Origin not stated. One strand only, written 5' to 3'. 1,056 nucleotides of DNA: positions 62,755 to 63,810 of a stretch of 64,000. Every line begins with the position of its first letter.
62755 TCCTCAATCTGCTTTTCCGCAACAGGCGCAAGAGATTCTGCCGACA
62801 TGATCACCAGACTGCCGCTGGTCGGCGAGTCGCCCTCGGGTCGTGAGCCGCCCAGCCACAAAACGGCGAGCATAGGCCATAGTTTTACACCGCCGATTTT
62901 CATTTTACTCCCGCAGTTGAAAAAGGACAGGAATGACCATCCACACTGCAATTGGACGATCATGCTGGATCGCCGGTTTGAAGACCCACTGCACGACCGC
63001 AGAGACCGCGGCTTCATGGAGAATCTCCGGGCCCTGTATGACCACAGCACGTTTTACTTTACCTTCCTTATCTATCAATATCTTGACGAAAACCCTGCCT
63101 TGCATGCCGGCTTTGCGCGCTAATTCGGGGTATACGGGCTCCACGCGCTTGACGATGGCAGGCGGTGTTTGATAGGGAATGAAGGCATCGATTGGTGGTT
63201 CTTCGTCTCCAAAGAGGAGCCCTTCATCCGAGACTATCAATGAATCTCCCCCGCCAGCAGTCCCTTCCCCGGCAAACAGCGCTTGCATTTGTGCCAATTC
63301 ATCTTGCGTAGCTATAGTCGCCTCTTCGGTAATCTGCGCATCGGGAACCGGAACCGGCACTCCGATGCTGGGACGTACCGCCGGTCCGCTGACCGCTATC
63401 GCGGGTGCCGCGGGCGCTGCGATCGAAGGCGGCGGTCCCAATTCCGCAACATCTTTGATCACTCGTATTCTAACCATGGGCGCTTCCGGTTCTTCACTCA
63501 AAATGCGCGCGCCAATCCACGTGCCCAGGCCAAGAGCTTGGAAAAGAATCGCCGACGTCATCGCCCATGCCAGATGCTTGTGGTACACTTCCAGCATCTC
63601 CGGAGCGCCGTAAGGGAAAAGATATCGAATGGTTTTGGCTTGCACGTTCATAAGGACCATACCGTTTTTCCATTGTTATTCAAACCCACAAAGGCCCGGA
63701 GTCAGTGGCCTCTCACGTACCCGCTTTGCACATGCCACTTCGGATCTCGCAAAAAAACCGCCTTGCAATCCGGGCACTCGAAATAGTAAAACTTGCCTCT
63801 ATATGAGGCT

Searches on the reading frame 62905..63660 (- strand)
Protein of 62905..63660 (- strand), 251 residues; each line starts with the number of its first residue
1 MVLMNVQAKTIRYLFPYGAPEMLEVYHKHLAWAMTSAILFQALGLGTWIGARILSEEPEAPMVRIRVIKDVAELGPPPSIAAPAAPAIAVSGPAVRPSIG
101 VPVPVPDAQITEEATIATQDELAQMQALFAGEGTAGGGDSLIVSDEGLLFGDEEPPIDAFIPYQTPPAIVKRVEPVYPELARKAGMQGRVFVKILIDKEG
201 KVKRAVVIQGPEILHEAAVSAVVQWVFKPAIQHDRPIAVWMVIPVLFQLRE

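Call 34: search_protein_families(library=ncbifam, proteins=[window:62905-63660:-], max_evalue=0.001)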
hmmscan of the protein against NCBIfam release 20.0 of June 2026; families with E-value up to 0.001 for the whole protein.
window:62905-63660:- (251 aa): 4 families
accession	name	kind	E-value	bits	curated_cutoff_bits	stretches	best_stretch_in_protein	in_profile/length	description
TIGR01352.1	tonB_Cterm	subfamily_domain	2.3e-13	50.3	27.1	1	175-249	1-75/76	TonB family protein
NF038079.1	TonB_sider_MxcH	equivalog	2.4e-12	45.7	925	1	166-250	1-86/792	TonB-dependent siderophore myxochelin receptor MxcH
NF008082.0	PRK10819.1-3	equivalog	3.7e-06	26.9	265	1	165-228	156-221/242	TonB system transport protein TonB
NF047760.1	LIC10042_TonB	equivalog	0.0007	19.7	100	1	177-249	87-155/156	LIC_10042 family TonB-like protein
